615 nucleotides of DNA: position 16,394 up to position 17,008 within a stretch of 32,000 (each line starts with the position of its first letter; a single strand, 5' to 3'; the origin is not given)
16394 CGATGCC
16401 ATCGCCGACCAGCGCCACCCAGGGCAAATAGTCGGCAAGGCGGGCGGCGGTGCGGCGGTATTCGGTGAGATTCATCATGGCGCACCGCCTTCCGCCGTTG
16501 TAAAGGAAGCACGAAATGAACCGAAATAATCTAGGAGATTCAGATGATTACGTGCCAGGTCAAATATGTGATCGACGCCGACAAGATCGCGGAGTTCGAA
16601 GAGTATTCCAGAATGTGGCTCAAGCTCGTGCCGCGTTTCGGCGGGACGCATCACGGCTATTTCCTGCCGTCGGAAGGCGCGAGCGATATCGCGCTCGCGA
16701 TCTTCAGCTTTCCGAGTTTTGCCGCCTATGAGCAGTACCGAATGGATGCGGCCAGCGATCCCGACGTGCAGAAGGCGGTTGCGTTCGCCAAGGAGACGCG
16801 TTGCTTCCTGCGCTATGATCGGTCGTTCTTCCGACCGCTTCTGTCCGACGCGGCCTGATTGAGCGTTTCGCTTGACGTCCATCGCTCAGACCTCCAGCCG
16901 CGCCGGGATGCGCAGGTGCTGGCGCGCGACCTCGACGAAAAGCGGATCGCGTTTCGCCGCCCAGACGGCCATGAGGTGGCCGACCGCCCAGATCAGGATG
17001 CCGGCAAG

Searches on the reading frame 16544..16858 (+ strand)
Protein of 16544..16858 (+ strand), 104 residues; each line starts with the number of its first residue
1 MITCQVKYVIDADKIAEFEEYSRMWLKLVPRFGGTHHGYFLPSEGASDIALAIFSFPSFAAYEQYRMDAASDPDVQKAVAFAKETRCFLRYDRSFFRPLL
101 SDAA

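Call 79: search_protein_families(library=pfam, proteins=[window:16544-16858:+], max_evalue=0.001)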
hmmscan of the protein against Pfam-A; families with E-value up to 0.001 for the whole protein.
window:16544-16858:+ (104 aa): 1 family
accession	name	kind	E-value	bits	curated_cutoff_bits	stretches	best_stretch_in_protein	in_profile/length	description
PF07978.19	NIPSNAP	-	7.7e-15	55.4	22.3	1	7-99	5-98/102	NIPSNAP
